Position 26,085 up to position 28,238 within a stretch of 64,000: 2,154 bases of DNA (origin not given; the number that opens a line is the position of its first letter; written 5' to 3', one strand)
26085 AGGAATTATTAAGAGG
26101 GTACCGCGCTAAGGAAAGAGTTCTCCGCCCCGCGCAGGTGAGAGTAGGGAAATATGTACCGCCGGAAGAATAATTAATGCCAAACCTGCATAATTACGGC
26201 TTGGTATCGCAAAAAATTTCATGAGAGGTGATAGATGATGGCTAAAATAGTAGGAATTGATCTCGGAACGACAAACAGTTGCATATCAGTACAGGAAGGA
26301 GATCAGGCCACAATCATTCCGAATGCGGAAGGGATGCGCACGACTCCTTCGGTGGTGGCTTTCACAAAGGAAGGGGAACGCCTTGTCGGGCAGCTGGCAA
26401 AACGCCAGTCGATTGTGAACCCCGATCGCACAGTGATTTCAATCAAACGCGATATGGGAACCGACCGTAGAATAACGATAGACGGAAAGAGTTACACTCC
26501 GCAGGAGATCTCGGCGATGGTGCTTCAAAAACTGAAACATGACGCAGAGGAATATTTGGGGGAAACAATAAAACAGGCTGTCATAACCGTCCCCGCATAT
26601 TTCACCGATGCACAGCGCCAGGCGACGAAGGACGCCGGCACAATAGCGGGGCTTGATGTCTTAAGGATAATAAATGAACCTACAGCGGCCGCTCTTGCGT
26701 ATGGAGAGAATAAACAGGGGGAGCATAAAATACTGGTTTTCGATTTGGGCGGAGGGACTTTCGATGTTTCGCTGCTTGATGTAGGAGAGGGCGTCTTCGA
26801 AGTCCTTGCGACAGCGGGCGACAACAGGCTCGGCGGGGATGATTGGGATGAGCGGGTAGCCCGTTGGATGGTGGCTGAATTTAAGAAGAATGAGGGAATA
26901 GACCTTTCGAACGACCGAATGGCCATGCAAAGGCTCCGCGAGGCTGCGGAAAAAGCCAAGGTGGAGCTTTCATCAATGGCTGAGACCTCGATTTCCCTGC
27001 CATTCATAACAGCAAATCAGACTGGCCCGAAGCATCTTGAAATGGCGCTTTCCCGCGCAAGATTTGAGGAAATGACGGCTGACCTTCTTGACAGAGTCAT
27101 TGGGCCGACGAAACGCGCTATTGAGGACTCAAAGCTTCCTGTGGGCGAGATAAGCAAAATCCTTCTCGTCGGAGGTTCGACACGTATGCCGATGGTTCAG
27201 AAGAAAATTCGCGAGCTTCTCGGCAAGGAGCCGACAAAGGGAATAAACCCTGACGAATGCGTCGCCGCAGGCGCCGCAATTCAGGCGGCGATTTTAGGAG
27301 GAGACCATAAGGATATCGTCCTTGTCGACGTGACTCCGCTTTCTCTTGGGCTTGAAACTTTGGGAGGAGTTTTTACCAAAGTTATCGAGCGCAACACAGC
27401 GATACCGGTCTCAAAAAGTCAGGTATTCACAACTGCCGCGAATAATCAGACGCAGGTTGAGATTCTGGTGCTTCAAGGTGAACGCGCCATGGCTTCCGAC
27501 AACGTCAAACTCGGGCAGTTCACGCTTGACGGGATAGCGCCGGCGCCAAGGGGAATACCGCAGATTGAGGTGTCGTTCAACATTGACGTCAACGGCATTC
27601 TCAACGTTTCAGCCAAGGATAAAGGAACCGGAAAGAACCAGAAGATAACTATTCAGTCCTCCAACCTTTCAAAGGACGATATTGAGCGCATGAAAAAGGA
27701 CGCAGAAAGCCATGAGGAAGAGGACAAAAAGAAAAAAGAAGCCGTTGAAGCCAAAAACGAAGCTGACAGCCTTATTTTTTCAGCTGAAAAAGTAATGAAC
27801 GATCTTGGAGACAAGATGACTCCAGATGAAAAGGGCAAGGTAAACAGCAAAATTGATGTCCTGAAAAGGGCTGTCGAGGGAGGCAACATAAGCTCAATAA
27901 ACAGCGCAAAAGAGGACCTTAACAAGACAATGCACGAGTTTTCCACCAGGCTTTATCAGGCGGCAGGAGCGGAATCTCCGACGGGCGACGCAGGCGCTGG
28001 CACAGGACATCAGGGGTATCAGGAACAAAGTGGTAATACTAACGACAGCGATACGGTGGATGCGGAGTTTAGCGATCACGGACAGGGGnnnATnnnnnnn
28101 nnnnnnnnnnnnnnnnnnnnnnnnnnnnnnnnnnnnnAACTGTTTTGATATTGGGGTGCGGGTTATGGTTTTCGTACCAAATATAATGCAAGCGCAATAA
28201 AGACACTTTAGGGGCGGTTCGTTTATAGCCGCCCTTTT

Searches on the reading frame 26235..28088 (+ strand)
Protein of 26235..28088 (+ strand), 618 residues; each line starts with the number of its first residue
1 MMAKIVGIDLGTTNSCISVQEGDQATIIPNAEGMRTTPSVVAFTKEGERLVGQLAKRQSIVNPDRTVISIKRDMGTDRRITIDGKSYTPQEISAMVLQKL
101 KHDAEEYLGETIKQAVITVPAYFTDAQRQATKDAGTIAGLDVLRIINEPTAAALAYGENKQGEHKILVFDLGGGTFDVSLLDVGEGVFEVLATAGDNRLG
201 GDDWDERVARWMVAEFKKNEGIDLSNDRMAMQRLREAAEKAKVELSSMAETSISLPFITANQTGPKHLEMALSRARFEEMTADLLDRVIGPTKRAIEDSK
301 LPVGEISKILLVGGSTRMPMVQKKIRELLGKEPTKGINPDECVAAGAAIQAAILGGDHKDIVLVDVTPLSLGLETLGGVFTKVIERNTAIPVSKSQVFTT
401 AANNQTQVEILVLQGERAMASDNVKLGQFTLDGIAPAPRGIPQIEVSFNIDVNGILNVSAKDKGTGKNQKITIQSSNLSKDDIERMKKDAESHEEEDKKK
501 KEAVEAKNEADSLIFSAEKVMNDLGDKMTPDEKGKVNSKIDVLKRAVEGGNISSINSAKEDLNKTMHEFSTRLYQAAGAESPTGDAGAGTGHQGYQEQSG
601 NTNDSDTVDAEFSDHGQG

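Call 47: list_cluster_members(proteins=[window:26235-28088:+, window:38700-42152:-, window:29035-30318:-, window:62490-63800:-, window:48944-49930:+, window:52344-53321:+])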
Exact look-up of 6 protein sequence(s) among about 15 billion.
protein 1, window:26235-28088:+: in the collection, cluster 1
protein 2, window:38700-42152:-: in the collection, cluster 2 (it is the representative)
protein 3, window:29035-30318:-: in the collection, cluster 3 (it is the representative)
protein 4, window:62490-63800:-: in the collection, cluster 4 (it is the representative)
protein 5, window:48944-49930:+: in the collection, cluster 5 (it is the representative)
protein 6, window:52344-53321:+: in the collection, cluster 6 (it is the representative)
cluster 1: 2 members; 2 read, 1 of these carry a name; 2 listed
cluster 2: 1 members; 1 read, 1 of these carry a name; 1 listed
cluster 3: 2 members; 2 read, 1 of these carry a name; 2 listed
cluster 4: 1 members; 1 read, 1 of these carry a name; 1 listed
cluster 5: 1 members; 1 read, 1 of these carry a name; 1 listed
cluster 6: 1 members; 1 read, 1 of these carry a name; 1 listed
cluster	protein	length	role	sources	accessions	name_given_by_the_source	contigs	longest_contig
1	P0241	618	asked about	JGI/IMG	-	-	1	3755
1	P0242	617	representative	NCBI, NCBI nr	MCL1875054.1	MAG: molecular chaperone DnaK [Synergistaceae bacterium] | molecular chaperone DnaK [Synergistaceae bacterium]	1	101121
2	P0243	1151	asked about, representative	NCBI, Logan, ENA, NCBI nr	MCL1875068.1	MAG: hypothetical protein FWF87_02265 [Synergistaceae bacterium] | hypothetical protein [Synergistaceae bacterium]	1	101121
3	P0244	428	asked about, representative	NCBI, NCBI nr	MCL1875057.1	MAG: hypothetical protein FWF87_02210 [Synergistaceae bacterium] | hypothetical protein [Synergistaceae bacterium]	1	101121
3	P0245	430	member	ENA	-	-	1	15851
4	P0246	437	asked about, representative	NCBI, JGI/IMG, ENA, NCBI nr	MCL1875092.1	MAG: phosphoribosylamine--glycine ligase [Synergistaceae bacterium] | phosphoribosylamine--glycine ligase [Synergistaceae bacterium]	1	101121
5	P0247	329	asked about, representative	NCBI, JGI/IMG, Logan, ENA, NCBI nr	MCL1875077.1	MAG: UbiA family prenyltransferase [Synergistaceae bacterium] | UbiA family prenyltransferase [Synergistaceae bacterium]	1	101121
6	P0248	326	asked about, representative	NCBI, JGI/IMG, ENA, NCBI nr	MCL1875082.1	MAG: NAD(P)-dependent oxidoreductase [Synergistaceae bacterium] | NAD(P)-dependent oxidoreductase [Synergistaceae bacterium]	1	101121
